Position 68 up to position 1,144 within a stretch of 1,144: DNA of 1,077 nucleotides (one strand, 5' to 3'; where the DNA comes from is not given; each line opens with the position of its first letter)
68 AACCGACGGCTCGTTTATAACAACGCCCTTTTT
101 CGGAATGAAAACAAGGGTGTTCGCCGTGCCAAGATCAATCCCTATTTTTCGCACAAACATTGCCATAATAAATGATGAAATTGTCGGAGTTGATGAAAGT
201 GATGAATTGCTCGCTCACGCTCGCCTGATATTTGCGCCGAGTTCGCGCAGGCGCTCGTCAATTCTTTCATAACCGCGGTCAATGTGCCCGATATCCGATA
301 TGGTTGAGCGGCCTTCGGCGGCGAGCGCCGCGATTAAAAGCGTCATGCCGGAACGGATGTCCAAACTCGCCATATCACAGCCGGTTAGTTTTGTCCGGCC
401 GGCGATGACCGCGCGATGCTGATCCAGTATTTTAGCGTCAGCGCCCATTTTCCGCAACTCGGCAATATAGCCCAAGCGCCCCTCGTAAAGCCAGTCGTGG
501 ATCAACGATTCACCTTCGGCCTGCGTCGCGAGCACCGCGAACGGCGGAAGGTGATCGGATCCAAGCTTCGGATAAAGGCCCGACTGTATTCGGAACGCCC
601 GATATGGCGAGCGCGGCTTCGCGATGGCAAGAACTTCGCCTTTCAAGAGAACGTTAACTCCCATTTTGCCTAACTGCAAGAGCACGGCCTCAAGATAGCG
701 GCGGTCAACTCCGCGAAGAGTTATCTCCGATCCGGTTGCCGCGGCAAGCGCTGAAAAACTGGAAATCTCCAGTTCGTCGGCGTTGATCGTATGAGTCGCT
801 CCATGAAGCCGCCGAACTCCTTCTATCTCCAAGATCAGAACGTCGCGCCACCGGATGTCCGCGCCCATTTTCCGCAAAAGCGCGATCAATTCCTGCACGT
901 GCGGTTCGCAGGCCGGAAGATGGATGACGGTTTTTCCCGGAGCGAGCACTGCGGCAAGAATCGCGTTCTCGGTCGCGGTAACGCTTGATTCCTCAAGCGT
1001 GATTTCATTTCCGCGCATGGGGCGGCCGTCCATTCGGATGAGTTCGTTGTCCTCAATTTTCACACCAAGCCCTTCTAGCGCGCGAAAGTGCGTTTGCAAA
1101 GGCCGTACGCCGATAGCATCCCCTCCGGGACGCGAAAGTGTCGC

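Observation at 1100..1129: MurA has Asp in place of the fosfomycin-target active-site Cys, predicting intrinsic fosfomycin resistance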

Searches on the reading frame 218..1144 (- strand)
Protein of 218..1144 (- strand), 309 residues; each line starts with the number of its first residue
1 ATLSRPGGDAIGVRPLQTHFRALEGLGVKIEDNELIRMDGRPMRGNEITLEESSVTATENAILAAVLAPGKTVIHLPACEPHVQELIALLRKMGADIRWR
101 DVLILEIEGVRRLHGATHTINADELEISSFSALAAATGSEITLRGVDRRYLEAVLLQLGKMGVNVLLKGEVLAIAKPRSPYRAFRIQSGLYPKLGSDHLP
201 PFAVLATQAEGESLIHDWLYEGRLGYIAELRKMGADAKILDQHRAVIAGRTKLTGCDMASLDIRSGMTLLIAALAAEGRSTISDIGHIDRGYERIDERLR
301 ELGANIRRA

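Call 6: search_solved_structures(query=window:218-1144:-, show_alignments=4)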
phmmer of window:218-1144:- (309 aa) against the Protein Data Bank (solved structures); distinct sequences matched with E-value up to 0.001: 66 (the best 60 are shown).
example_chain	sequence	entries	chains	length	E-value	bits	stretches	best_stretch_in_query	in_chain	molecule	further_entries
3zh3_A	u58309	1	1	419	1.2e-54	188.5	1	1-307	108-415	UDP-N-ACETYLGLUCOSAMINE 1-CARBOXYVINYLTRANSFERASE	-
3zh4_A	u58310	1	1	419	1.5e-54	188.2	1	1-307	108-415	UDP-N-ACETYLGLUCOSAMINE 1-CARBOXYVINYLTRANSFERASE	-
6wfm_A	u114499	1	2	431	1.4e-53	185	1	2-308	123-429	UDP-N-acetylglucosamine 1-carboxyvinyltransferase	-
5ujs_A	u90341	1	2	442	3.6e-53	183.7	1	3-308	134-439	UDP-N-acetylglucosamine 1-carboxyvinyltransferase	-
6q0a_A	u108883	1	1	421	2.4e-52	181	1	3-306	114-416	UDP-N-acetylglucosamine 1-carboxyvinyltransferase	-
5bq2_A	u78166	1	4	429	2.8e-52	180.8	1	3-308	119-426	UDP-N-acetylglucosamine 1-carboxyvinyltransferase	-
6q11_A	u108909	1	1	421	1.6e-51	178.3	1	3-306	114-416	UDP-N-acetylglucosamine 1-carboxyvinyltransferase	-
6q0y_A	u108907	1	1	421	1.7e-51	178.2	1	3-306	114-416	UDP-N-acetylglucosamine 1-carboxyvinyltransferase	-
5wi5_A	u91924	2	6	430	1.8e-51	178.1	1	2-308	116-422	UDP-N-acetylglucosamine 1-carboxyvinyltransferase 1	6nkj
5u4h_A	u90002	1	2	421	3e-51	177.4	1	2-308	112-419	UDP-N-acetylglucosamine 1-carboxyvinyltransferase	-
6q03_A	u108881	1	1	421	3.7e-51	177.1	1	3-306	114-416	UDP-N-acetylglucosamine 1-carboxyvinyltransferase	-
3sg1_A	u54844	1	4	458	3.6e-50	173.9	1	2-308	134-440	UDP-N-acetylglucosamine 1-carboxyvinyltransferase 1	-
3vcy_A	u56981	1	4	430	6.5e-49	169.7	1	3-308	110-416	UDP-N-acetylglucosamine 1-carboxyvinyltransferase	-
6cn1_A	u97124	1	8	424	9.5e-49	169.2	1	3-308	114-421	UDP-N-acetylglucosamine 1-carboxyvinyltransferase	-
4r7u_A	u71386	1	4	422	1e-48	169.1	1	3-308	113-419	UDP-N-acetylglucosamine 1-carboxyvinyltransferase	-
1uae_A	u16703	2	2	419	1.2e-46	162.3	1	3-308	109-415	UDP-N-ACETYLGLUCOSAMINE ENOLPYRUVYL TRANSFERASE | UDP-N-acetylglucosamine 1-carboxyvinyltransferase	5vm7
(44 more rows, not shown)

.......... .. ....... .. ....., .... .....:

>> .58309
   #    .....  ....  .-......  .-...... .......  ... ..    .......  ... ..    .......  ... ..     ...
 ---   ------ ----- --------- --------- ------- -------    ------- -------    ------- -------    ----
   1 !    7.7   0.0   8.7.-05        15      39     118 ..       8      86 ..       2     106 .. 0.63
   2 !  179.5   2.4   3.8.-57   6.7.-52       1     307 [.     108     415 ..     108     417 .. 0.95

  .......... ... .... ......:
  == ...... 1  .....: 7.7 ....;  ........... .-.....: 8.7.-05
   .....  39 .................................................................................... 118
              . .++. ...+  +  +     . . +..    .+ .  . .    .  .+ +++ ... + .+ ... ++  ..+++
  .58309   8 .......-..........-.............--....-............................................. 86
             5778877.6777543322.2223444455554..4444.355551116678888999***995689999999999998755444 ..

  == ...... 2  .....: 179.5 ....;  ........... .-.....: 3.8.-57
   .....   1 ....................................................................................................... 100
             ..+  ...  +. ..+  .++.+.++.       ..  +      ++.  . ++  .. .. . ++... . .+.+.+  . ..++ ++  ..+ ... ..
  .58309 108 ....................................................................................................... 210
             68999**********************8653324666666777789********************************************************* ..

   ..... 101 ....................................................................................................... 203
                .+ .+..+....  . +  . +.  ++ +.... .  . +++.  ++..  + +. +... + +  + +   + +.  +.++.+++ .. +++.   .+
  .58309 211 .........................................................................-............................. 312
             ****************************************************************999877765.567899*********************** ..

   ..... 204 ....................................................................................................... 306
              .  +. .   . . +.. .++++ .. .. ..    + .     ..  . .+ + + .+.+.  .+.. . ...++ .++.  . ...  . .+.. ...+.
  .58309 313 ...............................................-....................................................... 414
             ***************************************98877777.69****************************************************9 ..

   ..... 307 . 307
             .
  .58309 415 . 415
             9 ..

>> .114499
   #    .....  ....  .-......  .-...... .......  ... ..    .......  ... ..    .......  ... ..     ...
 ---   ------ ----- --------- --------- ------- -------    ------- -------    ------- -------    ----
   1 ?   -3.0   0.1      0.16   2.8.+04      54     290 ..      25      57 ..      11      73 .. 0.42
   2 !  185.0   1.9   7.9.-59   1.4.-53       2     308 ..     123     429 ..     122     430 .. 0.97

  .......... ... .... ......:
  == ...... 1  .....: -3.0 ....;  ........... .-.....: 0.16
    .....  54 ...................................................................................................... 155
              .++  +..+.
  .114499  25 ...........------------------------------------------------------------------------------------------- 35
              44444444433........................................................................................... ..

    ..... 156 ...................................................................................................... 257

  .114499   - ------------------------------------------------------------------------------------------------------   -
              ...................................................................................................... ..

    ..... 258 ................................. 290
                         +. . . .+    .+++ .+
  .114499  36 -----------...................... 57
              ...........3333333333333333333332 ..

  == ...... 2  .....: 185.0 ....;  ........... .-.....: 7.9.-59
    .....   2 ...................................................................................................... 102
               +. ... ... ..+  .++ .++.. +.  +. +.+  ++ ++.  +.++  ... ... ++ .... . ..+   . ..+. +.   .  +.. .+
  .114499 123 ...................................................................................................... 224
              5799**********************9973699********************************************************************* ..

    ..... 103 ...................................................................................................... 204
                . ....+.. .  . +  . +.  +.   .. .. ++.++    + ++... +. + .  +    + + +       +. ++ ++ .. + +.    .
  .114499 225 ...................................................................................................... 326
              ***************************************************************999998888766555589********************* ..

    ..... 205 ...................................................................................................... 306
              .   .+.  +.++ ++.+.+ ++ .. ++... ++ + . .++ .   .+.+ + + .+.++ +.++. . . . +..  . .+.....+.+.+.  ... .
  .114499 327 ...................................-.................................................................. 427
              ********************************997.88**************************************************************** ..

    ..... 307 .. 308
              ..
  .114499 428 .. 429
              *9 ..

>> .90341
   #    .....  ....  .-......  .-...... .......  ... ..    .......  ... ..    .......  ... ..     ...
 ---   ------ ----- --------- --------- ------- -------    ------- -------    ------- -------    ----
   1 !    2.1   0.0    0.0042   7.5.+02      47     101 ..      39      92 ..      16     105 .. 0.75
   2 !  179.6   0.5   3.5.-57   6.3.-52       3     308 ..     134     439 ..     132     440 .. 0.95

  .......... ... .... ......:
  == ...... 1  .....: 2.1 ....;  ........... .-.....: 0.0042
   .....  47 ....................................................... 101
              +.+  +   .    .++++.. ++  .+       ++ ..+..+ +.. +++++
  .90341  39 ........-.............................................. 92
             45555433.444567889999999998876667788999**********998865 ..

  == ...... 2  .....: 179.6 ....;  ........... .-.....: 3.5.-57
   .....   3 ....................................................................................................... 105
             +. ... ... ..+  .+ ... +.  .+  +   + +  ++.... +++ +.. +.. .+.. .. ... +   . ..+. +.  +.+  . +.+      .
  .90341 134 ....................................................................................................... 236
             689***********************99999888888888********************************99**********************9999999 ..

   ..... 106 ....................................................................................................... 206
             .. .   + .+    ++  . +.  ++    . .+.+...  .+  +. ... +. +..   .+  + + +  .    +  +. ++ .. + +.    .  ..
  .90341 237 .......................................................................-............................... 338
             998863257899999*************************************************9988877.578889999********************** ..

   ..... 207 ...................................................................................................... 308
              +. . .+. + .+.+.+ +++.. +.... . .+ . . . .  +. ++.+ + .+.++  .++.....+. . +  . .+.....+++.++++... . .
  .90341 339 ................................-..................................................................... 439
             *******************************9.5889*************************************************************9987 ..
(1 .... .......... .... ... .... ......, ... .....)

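Call 7: search_protein_families(library=ncbifam, proteins=[window:218-1144:-])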
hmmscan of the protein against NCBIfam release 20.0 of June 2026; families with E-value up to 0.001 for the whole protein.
window:218-1144:- (309 aa): 6 families
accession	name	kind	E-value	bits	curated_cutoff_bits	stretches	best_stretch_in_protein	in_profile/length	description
NF006873.0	PRK09369.1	subfamily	1.2e-96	323.9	297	1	1-308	109-416/419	UDP-N-acetylglucosamine 1-carboxyvinyltransferase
TIGR01072.1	murA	equivalog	4.9e-92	308.9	392.7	1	2-308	110-416/416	UDP-N-acetylglucosamine 1-carboxyvinyltransferase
NF009470.0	PRK12830.1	equivalog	6e-77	259.1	552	1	2-308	109-414/417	UDP-N-acetylglucosamine 1-carboxyvinyltransferase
TIGR01356.1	aroA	equivalog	4.7e-18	65.2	287.25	1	8-292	101-402/415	3-phosphoshikimate 1-carboxyvinyltransferase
NF011381.1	PRK14806.1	equivalog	4.8e-11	41.6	902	1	12-306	421-730/733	bifunctional prephenate dehydrogenase/3-phosphoshikimate 1-carboxyvinyltransferase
NF008816.0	PRK11860.1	equivalog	1.1e-05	23.8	943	0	222-288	277-344/662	bifunctional 3-phosphoshikimate 1-carboxyvinyltransferase/cytidylate kinase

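Call 8: search_protein_families(library=pfam, proteins=[window:218-1144:-])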
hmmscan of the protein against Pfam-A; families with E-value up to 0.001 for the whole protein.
window:218-1144:- (309 aa): 1 family
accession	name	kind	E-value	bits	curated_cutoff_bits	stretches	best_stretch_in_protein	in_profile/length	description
PF00275.25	EPSP_synthase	-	3.3e-48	164.9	22.8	1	6-299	112-417/417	EPSP synthase (3-phosphoshikimate 1-carboxyvinyltransferase)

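Call 9: find_homologous_proteins(query=window:218-1144:-)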
Query window:218-1144:- (309 aa): 5430 proteins with E <= 0.001 among 8000 candidates; the best 120 are listed.
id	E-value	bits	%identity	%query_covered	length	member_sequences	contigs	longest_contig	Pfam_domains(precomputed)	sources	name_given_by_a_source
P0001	1.6e-195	666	100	100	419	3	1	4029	PF00275.26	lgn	-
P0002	2.3e-168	577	87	99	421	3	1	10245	PF00275.26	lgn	-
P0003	1.0e-165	568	86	99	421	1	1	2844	PF00275.26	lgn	-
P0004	1.1e-135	469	71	99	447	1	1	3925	PF00275.26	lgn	-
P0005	1.3e-130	453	69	100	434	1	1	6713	PF00275.26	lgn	-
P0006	1.5e-130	453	68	99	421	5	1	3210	PF00275.26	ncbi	ncbi:MAG: UDP-N-acetylglucosamine 1-carboxyvinyltransferase [Patescibacteria group bacterium]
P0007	2.2e-130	452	70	98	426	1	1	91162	PF00275.26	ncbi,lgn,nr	ncbi:MAG: UDP-N-acetylglucosamine 1-carboxyvinyltransferase [bacterium]|nr:UDP-N-acetylglucosamine 1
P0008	2.1e-128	445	69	100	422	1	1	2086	PF00275.26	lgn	-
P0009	1.8e-127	442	67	99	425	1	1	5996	PF00275.26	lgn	-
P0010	3.1e-127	442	65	99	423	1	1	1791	PF00275.26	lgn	-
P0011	5.0e-127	441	66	100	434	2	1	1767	PF00275.26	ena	-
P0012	2.2e-126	439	65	100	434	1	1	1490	PF00275.26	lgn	-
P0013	5.8e-126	437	66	99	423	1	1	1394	PF00275.26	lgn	-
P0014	9.0e-126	437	66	100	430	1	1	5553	PF00275.26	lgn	-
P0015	3.6e-125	435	65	99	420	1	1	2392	PF00275.26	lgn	-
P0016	5.7e-125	434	66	100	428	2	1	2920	PF00275.26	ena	-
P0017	1.0e-124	433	68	99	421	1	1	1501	PF00275.26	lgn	-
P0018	1.2e-124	433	67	100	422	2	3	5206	PF00275.26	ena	-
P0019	6.8e-124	431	69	100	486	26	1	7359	PF00275.26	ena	-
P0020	1.6e-123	429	67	99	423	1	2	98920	PF00275.26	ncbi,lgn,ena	ncbi:MAG: UDP-N-acetylglucosamine 1-carboxyvinyltransferase [Patescibacteria group bacterium]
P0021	1.4e-122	426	65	99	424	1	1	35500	PF00275.26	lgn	-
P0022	1.6e-122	426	66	99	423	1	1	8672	PF00275.26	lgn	-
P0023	1.7e-122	426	65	100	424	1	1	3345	PF00275.26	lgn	-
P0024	4.9e-122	425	67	100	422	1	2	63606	PF00275.26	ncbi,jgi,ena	-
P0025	5.7e-122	424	64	100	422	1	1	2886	PF00275.26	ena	-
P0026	7.1e-122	424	65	99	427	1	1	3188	PF00275.26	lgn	-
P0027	1.3e-121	423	67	100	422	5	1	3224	PF00275.26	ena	-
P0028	1.4e-121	423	65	100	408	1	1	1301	PF00275.26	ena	-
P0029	1.9e-121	423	66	100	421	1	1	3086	PF00275.26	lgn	-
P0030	4.8e-121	421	66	99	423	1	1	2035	PF00275.26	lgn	-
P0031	8.3e-121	421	66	100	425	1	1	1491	PF00275.26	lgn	-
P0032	1.3e-120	420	64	99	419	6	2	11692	PF00275.26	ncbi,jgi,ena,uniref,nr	ncbi:MAG: UDP-N-acetylglucosamine 1-carboxyvinyltransferase [Candidatus Sungbacteria bacterium RIFCS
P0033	1.8e-120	419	65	100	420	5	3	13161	PF00275.26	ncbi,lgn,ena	ncbi:MAG: UDP-N-acetylglucosamine 1-carboxyvinyltransferase [Patescibacteria group bacterium]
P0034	2.8e-120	419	62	100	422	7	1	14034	PF00275.26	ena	-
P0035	2.1e-119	416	65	100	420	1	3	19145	PF00275.26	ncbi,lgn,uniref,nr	ncbi:MAG: UDP-N-acetylglucosamine 1-carboxyvinyltransferase [Candidatus Sungbacteria bacterium]|unir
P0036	2.1e-119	416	65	99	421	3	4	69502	PF00275.26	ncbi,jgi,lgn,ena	-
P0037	2.3e-119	416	63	100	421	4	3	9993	PF00275.26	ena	-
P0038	6.0e-119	414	67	100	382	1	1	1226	PF00275.26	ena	-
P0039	7.1e-119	414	63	99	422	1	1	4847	PF00275.26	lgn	-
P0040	9.2e-119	414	65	100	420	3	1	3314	PF00275.26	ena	-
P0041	2.1e-118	413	64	100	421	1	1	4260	PF00275.26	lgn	-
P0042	4.0e-118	412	62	100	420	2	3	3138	PF00275.26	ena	-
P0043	4.0e-118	412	66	100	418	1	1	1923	PF00275.26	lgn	-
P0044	5.0e-118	411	63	99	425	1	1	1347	PF00275.26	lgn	-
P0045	7.0e-118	411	62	100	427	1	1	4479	PF00275.26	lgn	-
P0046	1.2e-117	410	63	99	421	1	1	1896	PF00275.26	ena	-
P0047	1.6e-117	410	63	100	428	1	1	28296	PF00275.26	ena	-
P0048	2.5e-117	409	63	100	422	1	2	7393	PF00275.26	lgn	-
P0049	3.2e-117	409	66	98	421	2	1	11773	PF00275.26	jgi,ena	-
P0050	4.0e-117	408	64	99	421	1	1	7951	PF00275.26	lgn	-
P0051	7.3e-117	408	64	100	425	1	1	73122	PF00275.26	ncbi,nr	ncbi:MAG: UDP-N-acetylglucosamine 1-carboxyvinyltransferase [Candidatus Sungbacteria bacterium]|nr:U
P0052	1.0e-116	407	65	100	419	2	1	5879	PF00275.26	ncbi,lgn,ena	-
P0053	1.1e-116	407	64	100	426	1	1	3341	PF00275.26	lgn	-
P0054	1.4e-116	407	62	100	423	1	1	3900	PF00275.26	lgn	-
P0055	1.5e-116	407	62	100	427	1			PF00275.26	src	-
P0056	3.4e-116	405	62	100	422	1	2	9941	PF00275.26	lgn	-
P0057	4.9e-116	405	65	100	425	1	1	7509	PF00275.26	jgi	-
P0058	1.2e-115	404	60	100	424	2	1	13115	PF00275.26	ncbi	-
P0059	1.3e-115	404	62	100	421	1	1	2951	PF00275.26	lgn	-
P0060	1.4e-115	403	64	99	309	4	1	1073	PF00275.26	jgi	jgi:UDP-N-acetylglucosamine 1-carboxyvinyltransferase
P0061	2.0e-115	403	63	100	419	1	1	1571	PF00275.26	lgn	-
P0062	2.4e-115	403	61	100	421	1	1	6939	PF00275.26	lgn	-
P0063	3.5e-115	402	62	100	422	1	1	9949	PF00275.26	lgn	-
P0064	3.8e-115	402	63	100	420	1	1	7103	PF00275.26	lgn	-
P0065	3.9e-115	402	62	100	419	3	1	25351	PF00275.26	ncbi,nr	ncbi:MAG: UDP-N-acetylglucosamine 1-carboxyvinyltransferase [Candidatus Sungbacteria bacterium]|nr:U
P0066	5.2e-115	402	61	100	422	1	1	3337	PF00275.26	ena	-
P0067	6.4e-115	401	61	100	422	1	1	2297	PF00275.26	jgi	-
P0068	7.1e-115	401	64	100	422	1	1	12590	PF00275.26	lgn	-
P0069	7.2e-115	401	61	100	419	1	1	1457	PF00275.26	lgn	-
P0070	7.4e-115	401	61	100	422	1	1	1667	PF00275.26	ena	-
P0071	8.1e-115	401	61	98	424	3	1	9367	PF00275.26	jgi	-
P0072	9.7e-115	401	61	100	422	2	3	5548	PF00275.26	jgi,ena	-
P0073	1.8e-114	400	62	100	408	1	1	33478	PF00275.26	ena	-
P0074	2.4e-114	399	62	100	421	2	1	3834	PF00275.26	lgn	-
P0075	2.9e-114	399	62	100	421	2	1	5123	PF00275.26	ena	-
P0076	2.9e-114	399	61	100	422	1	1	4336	PF00275.26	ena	-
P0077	5.0e-114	398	63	100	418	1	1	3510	PF00275.26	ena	-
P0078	5.0e-114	398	63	100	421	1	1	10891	PF00275.26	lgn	-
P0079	6.5e-114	398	63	100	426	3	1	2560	PF00275.26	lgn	-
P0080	8.6e-114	398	62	100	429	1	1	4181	PF00275.26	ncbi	-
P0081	1.2e-113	397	62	100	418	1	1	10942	PF00275.26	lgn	-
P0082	1.2e-113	397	64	100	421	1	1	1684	PF00275.26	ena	-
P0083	3.1e-113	396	62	99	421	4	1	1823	PF00275.26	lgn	-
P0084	4.2e-113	395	61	100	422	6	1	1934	PF00275.26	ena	-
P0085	7.1e-113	395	63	99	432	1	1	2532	PF00275.26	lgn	-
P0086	1.2e-112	394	63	98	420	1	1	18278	PF00275.26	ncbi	-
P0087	2.3e-112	393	62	98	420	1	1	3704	PF00275.26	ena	-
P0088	3.3e-112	392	61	100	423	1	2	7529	PF00275.26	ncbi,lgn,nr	ncbi:MAG: UDP-N-acetylglucosamine 1-carboxyvinyltransferase [Candidatus Sungbacteria bacterium]|nr:U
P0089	4.1e-112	392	62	99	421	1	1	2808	PF00275.26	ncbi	ncbi:MAG: UDP-N-acetylglucosamine 1-carboxyvinyltransferase [Candidatus Sungiibacteriota bacterium]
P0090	9.1e-112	391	60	99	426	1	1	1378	PF00275.26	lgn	-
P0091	1.4e-111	390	63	98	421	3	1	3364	PF00275.26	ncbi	-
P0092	6.5e-111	388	62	99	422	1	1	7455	PF00275.26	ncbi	-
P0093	8.0e-111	388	62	99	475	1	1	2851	PF00275.26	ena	-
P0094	3.7e-110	386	59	100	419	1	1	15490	PF00275.26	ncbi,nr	ncbi:MAG: UDP-N-acetylglucosamine 1-carboxyvinyltransferase [bacterium]|nr:UDP-N-acetylglucosamine 1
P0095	1.4e-109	384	59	99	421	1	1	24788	PF00275.26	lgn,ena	-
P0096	1.4e-109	384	60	100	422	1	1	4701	PF00275.26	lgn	-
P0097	6.9e-109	381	61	100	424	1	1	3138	PF00275.26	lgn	-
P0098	1.4e-108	380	58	99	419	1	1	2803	PF00275.26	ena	-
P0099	3.4e-108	379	59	99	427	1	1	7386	PF00275.26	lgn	-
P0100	6.4e-108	378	59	100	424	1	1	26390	PF00275.26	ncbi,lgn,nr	ncbi:MAG: UDP-N-acetylglucosamine 1-carboxyvinyltransferase [Candidatus Sungbacteria bacterium]|nr:U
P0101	1.2e-107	377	59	100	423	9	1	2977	PF00275.26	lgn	-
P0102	3.2e-107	376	58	100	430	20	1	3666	PF00275.26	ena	-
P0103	1.5e-106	374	58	99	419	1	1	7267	PF00275.26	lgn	-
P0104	1.1e-95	338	53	99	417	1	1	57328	PF00275.26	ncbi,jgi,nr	ncbi:UDP-N-acetylglucosamine 1-carboxyvinyltransferase [Candidatus Parcubacteria bacterium]|nr:MAG: 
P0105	9.8e-94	332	54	99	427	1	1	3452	PF00275.26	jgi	jgi:UDP-N-acetylglucosamine 1-carboxyvinyltransferase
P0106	7.5e-93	329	53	100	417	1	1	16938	PF00275.26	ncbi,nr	ncbi:MAG TPA: UDP-N-acetylglucosamine 1-carboxyvinyltransferase [Methylomirabilota bacterium]|nr:UDP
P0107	4.3e-92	326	53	100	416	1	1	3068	PF00275.26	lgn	-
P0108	5.0e-92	326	52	98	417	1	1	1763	PF00275.26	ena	-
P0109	8.2e-92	325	52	99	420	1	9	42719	PF00275.26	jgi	jgi:UDP-N-acetylglucosamine 1-carboxyvinyltransferase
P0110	1.3e-91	325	52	100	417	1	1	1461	PF00275.26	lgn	-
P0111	1.3e-91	325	52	99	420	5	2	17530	PF00275.26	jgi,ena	-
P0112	1.7e-91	324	51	99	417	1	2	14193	PF00275.26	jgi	jgi:UDP-N-acetylglucosamine 1-carboxyvinyltransferase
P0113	3.4e-91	323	53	100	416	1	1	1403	PF00275.26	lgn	-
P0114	7.6e-91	322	52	99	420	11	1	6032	PF00275.26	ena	-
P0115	7.6e-91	322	52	99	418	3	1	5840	PF00275.26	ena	-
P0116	1.0e-90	322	51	99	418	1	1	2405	PF00275.26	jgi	jgi:UDP-N-acetylglucosamine 1-carboxyvinyltransferase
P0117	1.1e-90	322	53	98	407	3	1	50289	PF00275.26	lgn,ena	-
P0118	1.3e-90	321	52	98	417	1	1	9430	PF00275.26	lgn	-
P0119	1.3e-90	321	52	99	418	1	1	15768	PF00275.26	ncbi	-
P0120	2.1e-90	321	54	100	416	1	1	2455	PF00275.26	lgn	-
